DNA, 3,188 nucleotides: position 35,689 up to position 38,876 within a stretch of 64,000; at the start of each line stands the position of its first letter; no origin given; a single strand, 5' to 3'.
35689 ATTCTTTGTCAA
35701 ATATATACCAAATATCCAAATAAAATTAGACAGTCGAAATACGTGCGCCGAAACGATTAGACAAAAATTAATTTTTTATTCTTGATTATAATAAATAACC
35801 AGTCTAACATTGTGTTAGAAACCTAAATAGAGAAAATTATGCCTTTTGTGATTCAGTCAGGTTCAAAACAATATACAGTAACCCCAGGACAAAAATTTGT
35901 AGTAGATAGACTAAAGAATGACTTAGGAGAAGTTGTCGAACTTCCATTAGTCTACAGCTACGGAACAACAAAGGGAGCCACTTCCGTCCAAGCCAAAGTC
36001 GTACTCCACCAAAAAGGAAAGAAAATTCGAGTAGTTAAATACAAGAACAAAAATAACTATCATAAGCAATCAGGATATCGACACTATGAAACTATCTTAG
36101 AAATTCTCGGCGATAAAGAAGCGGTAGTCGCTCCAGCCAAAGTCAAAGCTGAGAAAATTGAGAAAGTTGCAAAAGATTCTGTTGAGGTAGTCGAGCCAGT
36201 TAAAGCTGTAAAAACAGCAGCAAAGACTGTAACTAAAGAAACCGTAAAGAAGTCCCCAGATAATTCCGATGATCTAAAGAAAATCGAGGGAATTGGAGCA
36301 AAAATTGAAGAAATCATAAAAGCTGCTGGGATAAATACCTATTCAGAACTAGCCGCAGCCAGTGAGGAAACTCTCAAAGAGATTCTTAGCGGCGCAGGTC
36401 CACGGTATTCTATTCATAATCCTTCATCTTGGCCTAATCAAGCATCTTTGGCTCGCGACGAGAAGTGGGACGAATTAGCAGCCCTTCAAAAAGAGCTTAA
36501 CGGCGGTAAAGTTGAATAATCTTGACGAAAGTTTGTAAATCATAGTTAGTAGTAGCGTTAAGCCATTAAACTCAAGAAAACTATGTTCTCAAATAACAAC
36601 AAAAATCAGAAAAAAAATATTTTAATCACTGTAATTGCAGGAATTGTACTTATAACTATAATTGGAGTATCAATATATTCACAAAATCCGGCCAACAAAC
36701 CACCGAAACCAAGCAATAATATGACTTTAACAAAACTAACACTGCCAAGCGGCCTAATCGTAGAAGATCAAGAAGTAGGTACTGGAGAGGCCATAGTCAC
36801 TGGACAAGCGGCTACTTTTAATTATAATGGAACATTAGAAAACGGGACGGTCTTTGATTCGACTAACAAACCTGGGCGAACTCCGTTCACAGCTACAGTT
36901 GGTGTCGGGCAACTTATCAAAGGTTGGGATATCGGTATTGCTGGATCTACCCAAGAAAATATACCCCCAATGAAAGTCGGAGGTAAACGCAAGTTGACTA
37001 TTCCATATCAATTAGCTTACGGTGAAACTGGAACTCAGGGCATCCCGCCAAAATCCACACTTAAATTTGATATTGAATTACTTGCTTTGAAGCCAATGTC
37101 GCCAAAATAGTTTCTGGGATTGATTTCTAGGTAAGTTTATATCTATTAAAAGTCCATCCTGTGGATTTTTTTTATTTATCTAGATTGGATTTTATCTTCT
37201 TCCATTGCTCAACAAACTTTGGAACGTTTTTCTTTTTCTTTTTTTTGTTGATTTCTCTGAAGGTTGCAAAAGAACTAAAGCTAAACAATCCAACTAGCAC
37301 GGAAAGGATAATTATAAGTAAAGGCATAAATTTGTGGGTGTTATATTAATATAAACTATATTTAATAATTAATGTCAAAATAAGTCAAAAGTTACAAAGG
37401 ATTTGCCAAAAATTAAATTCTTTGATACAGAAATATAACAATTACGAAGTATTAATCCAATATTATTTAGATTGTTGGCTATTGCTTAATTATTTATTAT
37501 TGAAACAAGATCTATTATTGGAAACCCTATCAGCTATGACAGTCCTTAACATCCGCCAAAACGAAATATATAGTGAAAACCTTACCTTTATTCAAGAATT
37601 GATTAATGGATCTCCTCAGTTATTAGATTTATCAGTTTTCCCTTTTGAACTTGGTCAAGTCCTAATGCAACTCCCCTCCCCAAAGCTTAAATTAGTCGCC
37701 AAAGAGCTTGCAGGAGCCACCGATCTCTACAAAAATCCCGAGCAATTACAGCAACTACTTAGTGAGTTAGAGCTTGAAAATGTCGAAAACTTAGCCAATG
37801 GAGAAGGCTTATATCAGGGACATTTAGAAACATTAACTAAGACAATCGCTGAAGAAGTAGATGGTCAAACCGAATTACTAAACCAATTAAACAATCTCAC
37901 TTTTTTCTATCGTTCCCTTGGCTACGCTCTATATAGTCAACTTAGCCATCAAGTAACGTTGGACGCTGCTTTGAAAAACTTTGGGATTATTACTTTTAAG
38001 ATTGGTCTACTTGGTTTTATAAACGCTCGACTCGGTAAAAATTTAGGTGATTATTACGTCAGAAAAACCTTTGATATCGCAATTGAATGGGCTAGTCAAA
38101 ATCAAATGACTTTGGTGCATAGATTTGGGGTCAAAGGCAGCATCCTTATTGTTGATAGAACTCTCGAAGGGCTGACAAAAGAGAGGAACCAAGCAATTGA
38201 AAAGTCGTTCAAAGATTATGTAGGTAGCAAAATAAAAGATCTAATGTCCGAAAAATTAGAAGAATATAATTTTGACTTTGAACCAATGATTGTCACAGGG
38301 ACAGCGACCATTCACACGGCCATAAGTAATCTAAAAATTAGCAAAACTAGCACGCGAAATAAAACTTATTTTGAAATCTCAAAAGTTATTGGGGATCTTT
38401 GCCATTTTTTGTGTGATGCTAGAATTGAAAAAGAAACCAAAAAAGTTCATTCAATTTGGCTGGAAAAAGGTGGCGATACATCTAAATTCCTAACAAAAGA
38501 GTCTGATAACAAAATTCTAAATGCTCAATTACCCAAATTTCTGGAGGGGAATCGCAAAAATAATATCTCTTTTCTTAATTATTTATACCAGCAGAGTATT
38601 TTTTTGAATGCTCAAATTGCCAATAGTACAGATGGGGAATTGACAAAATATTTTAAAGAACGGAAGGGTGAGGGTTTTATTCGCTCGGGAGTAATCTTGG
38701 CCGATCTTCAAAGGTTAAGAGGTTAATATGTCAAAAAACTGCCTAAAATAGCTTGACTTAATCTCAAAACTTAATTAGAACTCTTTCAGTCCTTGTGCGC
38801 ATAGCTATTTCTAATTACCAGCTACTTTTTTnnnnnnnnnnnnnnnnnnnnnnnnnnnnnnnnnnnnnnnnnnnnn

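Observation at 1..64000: Exceptional density of truncated or catalytically degenerate copies of core information-processing genes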

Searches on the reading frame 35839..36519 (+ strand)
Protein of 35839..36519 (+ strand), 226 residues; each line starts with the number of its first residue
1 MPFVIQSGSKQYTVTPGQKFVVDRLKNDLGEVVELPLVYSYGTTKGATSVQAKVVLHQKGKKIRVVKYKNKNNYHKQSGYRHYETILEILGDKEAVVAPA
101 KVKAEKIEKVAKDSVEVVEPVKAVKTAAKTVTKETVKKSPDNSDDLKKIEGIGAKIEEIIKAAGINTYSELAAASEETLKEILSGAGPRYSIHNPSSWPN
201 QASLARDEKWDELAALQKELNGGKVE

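Call 8: search_protein_families(library=pfam, proteins=[window:35839-36519:+], max_evalue=0.001)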
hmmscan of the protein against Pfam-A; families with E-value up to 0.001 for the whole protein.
window:35839-36519:+ (226 aa): 3 families
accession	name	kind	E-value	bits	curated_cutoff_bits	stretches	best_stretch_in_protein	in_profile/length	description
PF00829.26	Ribosomal_L21p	-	3.5e-17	62.9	27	1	4-89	4-96/99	Ribosomal prokaryotic L21 protein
PF14520.12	HHH_5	-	4.6e-07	30.6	27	1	144-182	2-40/57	Helix-hairpin-helix domain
PF14229.12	DUF4332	-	6.2e-05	23.6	23.2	0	150-208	1-59/122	Domain of unknown function (DUF4332)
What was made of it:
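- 35839..36519 (+): L21 fused to an HhH module and separated from L27. Call 8.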

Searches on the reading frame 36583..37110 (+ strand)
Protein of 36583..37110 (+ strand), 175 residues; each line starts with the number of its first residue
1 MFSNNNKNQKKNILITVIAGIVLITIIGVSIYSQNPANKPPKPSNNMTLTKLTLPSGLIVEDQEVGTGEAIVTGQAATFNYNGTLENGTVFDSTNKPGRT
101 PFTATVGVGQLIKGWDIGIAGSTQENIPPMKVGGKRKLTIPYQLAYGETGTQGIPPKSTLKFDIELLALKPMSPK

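Call 8: search_protein_families(library=pfam, proteins=[window:36583-37110:+], max_evalue=0.001)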
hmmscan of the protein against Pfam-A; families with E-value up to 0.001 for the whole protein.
window:36583-37110:+ (175 aa): 1 family
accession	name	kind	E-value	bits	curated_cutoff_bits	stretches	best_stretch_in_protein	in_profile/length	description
PF00254.34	FKBP_C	-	1.3e-27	96.4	21.1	1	71-167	5-94/94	FKBP-type peptidyl-prolyl cis-trans isomerase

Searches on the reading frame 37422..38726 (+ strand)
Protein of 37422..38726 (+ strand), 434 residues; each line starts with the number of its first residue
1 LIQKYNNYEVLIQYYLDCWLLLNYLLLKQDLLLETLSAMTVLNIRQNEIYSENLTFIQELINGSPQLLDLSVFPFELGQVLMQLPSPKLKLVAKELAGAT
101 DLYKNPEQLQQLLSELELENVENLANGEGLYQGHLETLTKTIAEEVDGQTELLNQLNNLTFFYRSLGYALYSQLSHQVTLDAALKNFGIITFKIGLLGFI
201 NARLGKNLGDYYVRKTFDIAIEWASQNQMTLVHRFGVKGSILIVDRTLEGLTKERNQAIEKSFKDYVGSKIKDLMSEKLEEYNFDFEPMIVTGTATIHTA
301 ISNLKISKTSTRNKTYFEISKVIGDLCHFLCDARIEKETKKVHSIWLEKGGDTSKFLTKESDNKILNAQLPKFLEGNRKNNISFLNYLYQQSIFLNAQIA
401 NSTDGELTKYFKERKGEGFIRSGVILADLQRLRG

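Call 4: search_protein_families(library=pfam, proteins=[window:37422-38726:+], max_evalue=0.01)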
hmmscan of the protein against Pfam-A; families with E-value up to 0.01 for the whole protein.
window:37422-38726:+ (434 aa): 0 families

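Call 50: search_solved_structures(query=window:37422-38726:+, max_evalue=1)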
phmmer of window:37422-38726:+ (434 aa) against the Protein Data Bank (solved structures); distinct sequences matched with E-value up to 1: 1.
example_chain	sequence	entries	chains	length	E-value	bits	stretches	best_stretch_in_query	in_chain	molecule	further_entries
3n4x_A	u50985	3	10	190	0.13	14.8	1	303-355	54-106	Monopolin complex subunit CSM1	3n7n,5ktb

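Call 52: search_protein_families(library=ncbifam, proteins=[window:37422-38726:+], max_evalue=0.001)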
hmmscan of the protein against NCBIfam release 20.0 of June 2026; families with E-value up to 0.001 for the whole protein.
window:37422-38726:+ (434 aa): 0 families
